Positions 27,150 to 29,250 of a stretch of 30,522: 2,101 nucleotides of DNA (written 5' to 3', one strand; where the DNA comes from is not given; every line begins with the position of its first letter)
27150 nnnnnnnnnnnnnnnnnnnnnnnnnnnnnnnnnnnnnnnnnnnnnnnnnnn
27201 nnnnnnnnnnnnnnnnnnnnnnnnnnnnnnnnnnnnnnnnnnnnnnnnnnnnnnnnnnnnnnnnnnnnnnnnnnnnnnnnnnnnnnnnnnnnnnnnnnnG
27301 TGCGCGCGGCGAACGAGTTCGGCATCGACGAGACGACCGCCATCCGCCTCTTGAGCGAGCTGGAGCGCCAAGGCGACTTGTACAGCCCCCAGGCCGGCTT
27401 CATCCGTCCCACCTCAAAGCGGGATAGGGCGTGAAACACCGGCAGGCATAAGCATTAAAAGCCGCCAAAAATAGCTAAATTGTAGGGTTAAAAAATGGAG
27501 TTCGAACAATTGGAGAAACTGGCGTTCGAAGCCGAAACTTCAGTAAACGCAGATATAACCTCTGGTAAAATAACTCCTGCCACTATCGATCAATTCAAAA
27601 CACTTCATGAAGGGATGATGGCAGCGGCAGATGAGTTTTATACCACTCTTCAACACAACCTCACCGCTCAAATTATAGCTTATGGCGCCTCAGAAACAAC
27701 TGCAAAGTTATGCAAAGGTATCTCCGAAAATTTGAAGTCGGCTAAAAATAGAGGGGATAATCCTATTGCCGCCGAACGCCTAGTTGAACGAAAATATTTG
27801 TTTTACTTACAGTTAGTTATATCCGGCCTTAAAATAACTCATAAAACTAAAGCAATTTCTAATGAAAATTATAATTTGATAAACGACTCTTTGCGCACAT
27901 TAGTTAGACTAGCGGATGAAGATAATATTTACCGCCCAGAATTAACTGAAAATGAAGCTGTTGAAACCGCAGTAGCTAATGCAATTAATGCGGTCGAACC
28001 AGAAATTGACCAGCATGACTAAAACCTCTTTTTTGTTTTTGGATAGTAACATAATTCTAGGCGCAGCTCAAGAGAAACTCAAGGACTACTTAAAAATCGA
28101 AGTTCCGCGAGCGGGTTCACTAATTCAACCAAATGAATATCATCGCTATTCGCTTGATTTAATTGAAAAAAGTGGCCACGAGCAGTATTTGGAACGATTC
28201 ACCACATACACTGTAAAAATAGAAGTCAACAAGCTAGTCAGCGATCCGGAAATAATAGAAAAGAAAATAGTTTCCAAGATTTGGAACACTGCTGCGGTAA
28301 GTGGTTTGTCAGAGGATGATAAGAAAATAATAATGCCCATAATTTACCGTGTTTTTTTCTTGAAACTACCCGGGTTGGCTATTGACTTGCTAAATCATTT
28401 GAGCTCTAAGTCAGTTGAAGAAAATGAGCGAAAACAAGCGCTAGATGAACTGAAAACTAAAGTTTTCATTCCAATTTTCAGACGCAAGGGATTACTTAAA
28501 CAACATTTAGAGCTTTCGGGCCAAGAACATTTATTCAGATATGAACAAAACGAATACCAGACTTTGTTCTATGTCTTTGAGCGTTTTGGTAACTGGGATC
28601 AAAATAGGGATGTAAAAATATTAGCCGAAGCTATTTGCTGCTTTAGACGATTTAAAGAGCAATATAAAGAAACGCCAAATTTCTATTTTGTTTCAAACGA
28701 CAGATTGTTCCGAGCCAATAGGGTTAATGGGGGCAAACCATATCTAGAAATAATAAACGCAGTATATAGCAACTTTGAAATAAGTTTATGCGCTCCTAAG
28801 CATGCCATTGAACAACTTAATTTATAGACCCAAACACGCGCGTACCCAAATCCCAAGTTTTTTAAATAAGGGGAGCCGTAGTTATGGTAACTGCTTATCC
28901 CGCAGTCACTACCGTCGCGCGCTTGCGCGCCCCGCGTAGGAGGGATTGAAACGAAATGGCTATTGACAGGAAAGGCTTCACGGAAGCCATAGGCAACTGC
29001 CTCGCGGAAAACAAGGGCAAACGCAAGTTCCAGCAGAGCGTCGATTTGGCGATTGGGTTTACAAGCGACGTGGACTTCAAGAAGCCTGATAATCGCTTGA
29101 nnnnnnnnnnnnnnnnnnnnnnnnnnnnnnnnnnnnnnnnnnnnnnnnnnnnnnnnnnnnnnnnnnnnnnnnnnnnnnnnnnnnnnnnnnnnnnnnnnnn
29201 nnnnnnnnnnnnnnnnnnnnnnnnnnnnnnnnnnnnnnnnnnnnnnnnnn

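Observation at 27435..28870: Sharply AT-rich 1.4-kb island with a two-gene overlapping operon (helical protein plus PIN-like protein) inserted between mcm and the L1-P0-P1 ribosomal operon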

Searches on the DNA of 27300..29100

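Call 68: search_rna_families(source=window, start=27300, end=29100, threshold=evalue, max_evalue=1)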
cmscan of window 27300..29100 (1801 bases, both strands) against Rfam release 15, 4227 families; matches with E-value up to 1: 0.
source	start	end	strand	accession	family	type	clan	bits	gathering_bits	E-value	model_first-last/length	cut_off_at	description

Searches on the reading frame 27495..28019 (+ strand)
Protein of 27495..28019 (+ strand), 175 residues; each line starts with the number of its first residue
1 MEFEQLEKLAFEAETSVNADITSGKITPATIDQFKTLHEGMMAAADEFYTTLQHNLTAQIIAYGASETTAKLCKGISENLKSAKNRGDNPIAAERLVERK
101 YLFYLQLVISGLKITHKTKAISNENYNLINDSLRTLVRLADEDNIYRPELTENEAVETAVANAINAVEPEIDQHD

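Call 5: search_protein_families(library=pfam, proteins=[window:27495-28019:+], max_evalue=10)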
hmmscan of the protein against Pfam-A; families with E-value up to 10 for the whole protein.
window:27495-28019:+ (175 aa): 2 families
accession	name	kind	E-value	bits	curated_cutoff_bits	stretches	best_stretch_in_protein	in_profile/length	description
PF00022.25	Actin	-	0.0077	15.3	27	1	25-105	298-376/410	Actin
PF07957.16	DUF3294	-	0.046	13.9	20.6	1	20-85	114-174/213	Protein of unknown function (DUF3294)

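Call 6: search_protein_families(library=padloc, proteins=[window:27495-28019:+], max_evalue=10)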
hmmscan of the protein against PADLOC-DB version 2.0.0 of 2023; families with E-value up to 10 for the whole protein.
window:27495-28019:+ (175 aa): 0 families

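Call 7: search_protein_families(library=ncbifam, proteins=[window:27495-28019:+], max_evalue=10)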
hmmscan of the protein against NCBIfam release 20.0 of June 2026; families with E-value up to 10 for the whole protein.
window:27495-28019:+ (175 aa): 1 family
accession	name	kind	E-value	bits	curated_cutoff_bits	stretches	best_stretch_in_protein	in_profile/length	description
NF008507.1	PRK11424.1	equivalog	0.12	12.9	100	1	82-122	14-54/72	transcriptional activator TdcR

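Call 9: find_homologous_proteins(query=window:27495-28019:+, max_evalue=0.01)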
Query window:27495-28019:+ (175 aa): 3 proteins with E <= 0.01 among 92 candidates.
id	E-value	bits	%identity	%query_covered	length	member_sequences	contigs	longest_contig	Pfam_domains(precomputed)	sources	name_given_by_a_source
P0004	3.1e-106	370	100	100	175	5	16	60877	-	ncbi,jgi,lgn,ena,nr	ncbi:hypothetical protein COX86_01455 [Candidatus Micrarchaeota archaeon CG_4_10_14_0_2_um_filter_60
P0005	4.8e-82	292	88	97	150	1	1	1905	-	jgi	-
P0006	1.0e-46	177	53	100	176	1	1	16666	-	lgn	-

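Call 12: find_encoding_contigs(protein=P0005, flank=10000)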
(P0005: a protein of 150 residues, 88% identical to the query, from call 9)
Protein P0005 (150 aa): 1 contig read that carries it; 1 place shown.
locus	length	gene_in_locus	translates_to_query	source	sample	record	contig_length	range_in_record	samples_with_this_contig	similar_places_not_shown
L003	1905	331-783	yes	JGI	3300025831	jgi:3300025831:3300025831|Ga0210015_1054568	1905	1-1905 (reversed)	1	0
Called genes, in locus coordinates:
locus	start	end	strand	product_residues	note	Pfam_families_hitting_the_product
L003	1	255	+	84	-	?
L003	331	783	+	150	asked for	-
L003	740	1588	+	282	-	-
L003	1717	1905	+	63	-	?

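Call 13: find_encoding_contigs(protein=P0004, flank=10000, max_places=10)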
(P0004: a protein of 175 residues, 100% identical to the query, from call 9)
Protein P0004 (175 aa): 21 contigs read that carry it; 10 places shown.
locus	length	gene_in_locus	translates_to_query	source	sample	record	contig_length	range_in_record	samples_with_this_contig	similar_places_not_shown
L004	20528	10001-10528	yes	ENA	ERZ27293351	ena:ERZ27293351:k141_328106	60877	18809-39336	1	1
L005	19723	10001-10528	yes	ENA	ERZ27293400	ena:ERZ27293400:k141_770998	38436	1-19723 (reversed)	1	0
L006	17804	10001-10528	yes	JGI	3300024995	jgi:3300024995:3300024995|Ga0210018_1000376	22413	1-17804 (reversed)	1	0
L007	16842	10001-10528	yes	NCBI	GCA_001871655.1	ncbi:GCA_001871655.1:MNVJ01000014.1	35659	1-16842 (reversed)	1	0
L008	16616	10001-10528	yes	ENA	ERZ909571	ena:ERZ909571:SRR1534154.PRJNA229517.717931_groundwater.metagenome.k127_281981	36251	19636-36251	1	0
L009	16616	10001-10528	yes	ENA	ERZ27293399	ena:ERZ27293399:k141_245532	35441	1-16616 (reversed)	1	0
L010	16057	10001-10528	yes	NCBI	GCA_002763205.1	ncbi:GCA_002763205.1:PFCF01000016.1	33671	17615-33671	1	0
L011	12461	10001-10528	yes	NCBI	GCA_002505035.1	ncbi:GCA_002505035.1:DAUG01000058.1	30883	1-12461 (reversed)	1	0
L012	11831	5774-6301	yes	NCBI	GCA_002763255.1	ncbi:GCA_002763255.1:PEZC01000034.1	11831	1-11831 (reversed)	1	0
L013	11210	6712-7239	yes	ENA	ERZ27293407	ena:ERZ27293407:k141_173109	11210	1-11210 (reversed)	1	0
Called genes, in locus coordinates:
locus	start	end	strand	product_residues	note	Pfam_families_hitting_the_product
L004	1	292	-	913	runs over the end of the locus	PF03463:eRF1_1, PF03464:eRF1_2 (weak), PF18854:baeRF_family10 (faint), PF14890:Intein_splicing, PF14528:LAGLIDADG_3, PF03464:eRF1_2, PF03465:eRF1_3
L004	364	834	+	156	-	-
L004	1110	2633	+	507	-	PF02163:Peptidase_M50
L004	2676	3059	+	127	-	-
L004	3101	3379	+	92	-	-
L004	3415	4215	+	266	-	-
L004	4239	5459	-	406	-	PF04123:DUF373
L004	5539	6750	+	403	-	PF01145:Band_7, PF13421:Band_7_1 (faint)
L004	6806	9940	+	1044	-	PF14551:MCM_N (faint), PF17207:MCM_OB, PF00493:MCM, PF14890:Intein_splicing, PF14528:LAGLIDADG_3, PF00493:MCM, PF01078:Mg_chelatase (weak), PF17855:MCM_lid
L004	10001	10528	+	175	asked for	-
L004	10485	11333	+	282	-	-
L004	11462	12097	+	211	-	PF00687:Ribosomal_L1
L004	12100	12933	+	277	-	PF00466:Ribosomal_L10, PF17777:RL10P_insert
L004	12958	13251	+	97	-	PF00428:Ribosomal_60s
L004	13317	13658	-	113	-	-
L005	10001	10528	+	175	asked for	-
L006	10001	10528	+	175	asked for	-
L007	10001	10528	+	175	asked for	-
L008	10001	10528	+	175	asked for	-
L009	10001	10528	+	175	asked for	-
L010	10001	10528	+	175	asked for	-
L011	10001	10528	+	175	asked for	-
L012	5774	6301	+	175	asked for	-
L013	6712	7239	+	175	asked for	-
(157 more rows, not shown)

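Call 27: search_solved_structures(query=A4, max_evalue=10)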
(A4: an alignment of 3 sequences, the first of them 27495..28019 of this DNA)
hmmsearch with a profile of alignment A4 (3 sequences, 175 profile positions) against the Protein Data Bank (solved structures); distinct sequences matched with E-value up to 10: 0.

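Call 28: search_protein_families(library=phrogs, proteins=[window:27495-28019:+], max_evalue=10)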
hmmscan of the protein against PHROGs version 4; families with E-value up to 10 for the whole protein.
window:27495-28019:+ (175 aa): 3 families
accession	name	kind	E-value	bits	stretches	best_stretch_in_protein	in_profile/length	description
phrog_37562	-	unknown function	0.0052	18.1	1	42-131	10-96/131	-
phrog_8187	-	unknown function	0.2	12.1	1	53-114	89-146/190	-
phrog_5207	-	unknown function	0.21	10.9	1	10-58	501-550/689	-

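Call 40: predict_structure(alignment_id=A4)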
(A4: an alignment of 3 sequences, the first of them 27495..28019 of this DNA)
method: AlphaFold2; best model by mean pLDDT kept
length: 175 residues; sequences in the alignment: 3
mean_pLDDT: 47.2   pTM: 0.38
mean pLDDT of the five models: 47.2, 47.2, 45.1, 44.1, 42.6
residues with pLDDT >= 90: 0; 70-90: 0; 50-70: 55; < 50: 120
segments of 3 or more residues with pLDDT < 50: 48-77, 91-103, 105-121, 124-126, 128-175
pLDDT, mean of each block of 10 residues (from residue 1): 55 59 56 59 52 40 44 47 51 48 47 42 48 48 40 37 38 30
secondary structure, 60 per line:
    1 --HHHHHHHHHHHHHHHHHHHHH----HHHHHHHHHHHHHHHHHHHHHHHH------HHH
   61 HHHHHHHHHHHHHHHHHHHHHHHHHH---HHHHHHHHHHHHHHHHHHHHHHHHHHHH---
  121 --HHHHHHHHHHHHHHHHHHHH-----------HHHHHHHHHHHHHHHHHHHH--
elements in order: H3-23 H28-51 H58-86 H90-117 H123-142 H154-173

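Call 58: search_solved_structures(query=A6, max_evalue=10)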
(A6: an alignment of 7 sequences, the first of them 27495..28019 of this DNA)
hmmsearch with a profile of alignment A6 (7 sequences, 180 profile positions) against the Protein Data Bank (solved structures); distinct sequences matched with E-value up to 10: 0.

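Call 60: search_protein_families(library=pfam, alignment_id=A6, max_evalue=10)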
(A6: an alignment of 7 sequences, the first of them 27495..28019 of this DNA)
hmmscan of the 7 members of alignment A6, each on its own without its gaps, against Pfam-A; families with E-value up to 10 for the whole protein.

A. member 1, window:27495-28019:+ (175 aa): 2 families
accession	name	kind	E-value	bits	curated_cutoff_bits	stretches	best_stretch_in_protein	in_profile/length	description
PF00022.25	Actin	-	0.0077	15.3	27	1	25-105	298-376/410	Actin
PF07957.16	DUF3294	-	0.046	13.9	20.6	1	20-85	114-174/213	Protein of unknown function (DUF3294)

B. families by the number of members that match (of 7 scanned): 5 families
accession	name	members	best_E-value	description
PF00022.25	Actin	1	0.0077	Actin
PF06300.18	Tsp45I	1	0.022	Tsp45I type II restriction enzyme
PF13506.12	Glyco_transf_21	1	0.041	Glycosyl transferase family 21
PF07957.16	DUF3294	1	0.046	Protein of unknown function (DUF3294)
PF18350.7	SH3_17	1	0.11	Restriction endonuclease SH3 domain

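Call 61: find_homologous_proteins(query=A6, max_evalue=0.01)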
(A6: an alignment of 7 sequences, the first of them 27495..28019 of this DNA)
Query A6 (7 sequences) (175 aa, profile of the alignment): 8 proteins with E <= 0.01 among 2667 candidates.
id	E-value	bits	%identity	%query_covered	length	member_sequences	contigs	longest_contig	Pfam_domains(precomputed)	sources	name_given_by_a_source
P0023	6.2e-70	252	32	77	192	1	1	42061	-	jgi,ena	-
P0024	1.1e-68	248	29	81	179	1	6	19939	-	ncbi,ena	-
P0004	1.2e-65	238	100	100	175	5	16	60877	-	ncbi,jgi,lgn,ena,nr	ncbi:hypothetical protein COX86_01455 [Candidatus Micrarchaeota archaeon CG_4_10_14_0_2_um_filter_60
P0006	2.4e-63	231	53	100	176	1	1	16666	-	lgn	-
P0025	5.6e-62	226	30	81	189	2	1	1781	-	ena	-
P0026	2.8e-58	214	34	84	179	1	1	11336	-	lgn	-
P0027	2.0e-54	202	33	81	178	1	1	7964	-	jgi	jgi:hypothetical protein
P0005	7.2e-47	177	88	97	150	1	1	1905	-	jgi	-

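Call 63: find_encoding_contigs(protein=P0024, flank=8000, max_places=3)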
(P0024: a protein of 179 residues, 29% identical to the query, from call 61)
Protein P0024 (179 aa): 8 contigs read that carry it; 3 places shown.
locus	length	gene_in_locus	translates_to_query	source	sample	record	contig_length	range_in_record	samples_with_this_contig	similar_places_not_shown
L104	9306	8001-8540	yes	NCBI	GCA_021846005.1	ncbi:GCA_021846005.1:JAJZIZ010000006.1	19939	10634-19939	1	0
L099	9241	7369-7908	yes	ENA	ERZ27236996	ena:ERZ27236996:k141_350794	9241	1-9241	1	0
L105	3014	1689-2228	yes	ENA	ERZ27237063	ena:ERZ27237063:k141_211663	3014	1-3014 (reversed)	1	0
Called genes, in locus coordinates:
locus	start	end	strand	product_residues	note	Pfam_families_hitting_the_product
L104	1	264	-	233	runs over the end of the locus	PF00730:HhH-GPD, PF00633:HHH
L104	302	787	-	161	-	-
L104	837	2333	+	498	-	PF01663:Phosphodiest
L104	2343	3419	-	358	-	PF20706:GT4-conflict (weak), PF00534:Glycos_transf_1, PF13692:Glyco_trans_1_4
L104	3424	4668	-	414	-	PF00009:GTP_EFTU, PF01926:MMR_HSR1 (faint), PF22594:GTP-eEF1A_C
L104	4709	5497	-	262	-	PF01507:PAPS_reduct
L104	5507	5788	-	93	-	-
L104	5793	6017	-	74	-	-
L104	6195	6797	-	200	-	-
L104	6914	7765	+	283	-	PF12950:TaqI_C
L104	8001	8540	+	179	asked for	-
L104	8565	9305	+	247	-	?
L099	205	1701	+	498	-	PF01663:Phosphodiest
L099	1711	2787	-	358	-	PF20706:GT4-conflict (weak), PF00534:Glycos_transf_1, PF13692:Glyco_trans_1_4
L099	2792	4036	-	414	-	PF00009:GTP_EFTU, PF01926:MMR_HSR1 (faint), PF22594:GTP-eEF1A_C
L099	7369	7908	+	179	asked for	-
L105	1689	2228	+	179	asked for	-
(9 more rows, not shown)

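Call 64: find_encoding_contigs(protein=P0026, flank=8000, max_places=2)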
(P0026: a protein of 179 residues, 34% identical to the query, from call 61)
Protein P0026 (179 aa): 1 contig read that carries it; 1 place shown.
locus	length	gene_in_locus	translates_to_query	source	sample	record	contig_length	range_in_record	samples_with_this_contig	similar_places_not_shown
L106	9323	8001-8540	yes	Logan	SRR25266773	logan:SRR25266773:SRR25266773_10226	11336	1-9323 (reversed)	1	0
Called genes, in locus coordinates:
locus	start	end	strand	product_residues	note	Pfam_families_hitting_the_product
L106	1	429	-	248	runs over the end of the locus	PF21948:LplA-B_cat, PF03099:BPL_LplA_LipB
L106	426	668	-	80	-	-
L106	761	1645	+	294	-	PF01040:UbiA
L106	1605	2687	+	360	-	PF08240:ADH_N, PF00107:ADH_zinc_N, PF13602:ADH_zinc_N_2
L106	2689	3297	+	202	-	PF02517:Rce1-like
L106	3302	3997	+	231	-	PF01209:Ubie_methyltran, PF13489:Methyltransf_23, PF05175:MTS, PF00891:Methyltransf_2 (weak), PF13847:Methyltransf_31, PF08241:Methyltransf_11, PF08242:Methyltransf_12, PF13649:Methyltransf_25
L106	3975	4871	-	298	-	PF00348:polyprenyl_synt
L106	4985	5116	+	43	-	-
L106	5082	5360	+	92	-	-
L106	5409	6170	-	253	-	PF01061:ABC2_membrane, PF12698:ABC2_membrane_3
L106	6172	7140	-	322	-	PF13175:AAA_15 (faint), PF00005:ABC_tran, PF13304:AAA_21 (weak), PF13732:DrrA1-3_C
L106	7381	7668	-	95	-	-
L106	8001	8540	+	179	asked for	-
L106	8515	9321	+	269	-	?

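Call 65: find_encoding_contigs(protein=P0027, flank=8000, max_places=2)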
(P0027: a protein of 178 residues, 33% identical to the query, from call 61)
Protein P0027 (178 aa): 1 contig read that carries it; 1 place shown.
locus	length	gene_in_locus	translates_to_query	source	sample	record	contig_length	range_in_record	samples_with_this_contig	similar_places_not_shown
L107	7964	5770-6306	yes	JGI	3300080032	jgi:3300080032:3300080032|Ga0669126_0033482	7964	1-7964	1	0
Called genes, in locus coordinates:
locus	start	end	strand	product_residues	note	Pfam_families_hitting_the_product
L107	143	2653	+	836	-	PF01555:N6_N4_Mtase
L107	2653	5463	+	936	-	PF04851:ResIII (weak)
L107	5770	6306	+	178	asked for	-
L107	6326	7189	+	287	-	-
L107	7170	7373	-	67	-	-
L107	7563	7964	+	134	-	?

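Call 81: search_protein_families(library=padloc, alignment_id=A6, max_evalue=1)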
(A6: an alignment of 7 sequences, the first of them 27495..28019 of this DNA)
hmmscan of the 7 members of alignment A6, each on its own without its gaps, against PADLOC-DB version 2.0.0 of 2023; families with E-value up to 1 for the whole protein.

A. member 1, window:27495-28019:+ (175 aa): 0 families

B. families by the number of members that match (of 7 scanned): 1 family
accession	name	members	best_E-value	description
PDLC02349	AbiN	1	0.024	AbiN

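Call 89: list_cluster_members(proteins=[P0024, P0023, P0025, P0026, P0027, P0006])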
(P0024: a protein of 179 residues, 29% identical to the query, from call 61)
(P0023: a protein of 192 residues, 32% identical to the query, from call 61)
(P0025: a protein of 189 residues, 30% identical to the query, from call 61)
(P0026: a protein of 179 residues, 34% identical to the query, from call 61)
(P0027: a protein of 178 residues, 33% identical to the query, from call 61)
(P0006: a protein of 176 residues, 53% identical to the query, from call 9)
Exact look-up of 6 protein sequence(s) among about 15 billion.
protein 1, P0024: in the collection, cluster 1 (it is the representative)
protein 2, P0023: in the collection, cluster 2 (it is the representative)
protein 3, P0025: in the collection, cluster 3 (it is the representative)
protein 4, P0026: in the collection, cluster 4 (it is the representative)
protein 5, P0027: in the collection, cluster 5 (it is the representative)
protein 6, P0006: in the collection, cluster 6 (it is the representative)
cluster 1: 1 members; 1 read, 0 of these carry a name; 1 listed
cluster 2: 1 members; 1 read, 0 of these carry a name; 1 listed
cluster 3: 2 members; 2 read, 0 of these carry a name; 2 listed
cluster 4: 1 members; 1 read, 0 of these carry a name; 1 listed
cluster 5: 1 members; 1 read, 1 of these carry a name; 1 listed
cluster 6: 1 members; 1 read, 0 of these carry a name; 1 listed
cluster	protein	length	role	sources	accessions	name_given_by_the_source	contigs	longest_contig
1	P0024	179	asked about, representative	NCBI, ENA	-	-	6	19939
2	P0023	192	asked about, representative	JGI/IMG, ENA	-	-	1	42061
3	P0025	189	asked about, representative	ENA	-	-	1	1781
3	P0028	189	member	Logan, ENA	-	-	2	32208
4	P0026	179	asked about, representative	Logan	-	-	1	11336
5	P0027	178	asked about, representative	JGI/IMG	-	hypothetical protein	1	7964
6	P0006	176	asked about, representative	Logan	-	-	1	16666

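Call 92: find_related_loci(query=A6, collection=viral_contigs, flank=10000)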
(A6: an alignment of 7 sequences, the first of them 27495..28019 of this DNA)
Query A6 (175 aa) in viral_contigs; peptide patterns used: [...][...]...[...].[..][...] (x = any residue, [..] = any of these).
15 stretches matched a pattern, but none encodes a relative of the query by tblastn (E <= 1e-3).

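Call 97: search_protein_families(library=phrogs, alignment_id=A6, max_evalue=1)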
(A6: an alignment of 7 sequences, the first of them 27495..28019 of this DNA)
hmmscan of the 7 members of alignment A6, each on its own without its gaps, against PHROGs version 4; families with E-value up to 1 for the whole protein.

A. member 1, window:27495-28019:+ (175 aa): 3 families
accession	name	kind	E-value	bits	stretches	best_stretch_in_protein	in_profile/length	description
phrog_37562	-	unknown function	0.0052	18.1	1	42-131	10-96/131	-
phrog_8187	-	unknown function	0.2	12.1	1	53-114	89-146/190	-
phrog_5207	-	unknown function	0.21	10.9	1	10-58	501-550/689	-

B. families by the number of members that match (of 7 scanned): 9 families
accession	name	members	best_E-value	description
phrog_8187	-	2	0.13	-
phrog_12390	-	1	0.0016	-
phrog_37562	-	1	0.0052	-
phrog_27187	-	1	0.016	-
phrog_22960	-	1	0.041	-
phrog_20132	-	1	0.059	-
phrog_27099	-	1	0.14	-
phrog_5207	-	1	0.21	-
phrog_22984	-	1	0.22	-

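Call 99: search_protein_families(library=ncbifam, alignment_id=A6, max_evalue=1)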
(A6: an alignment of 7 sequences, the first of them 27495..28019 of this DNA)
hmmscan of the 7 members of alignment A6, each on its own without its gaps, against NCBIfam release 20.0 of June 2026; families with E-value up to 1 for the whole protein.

A. member 1, window:27495-28019:+ (175 aa): 1 family
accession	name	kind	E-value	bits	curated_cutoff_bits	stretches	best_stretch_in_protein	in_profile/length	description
NF008507.1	PRK11424.1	equivalog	0.12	12.9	100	1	82-122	14-54/72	transcriptional activator TdcR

B. families by the number of members that match (of 7 scanned): 3 families
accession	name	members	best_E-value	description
NF011141.0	PRK14555.1-1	1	0.023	RNA-binding protein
NF008507.1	PRK11424.1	1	0.12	transcriptional activator TdcR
NF047777.1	LIC_11502_fam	1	0.12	LIC_11502 family protein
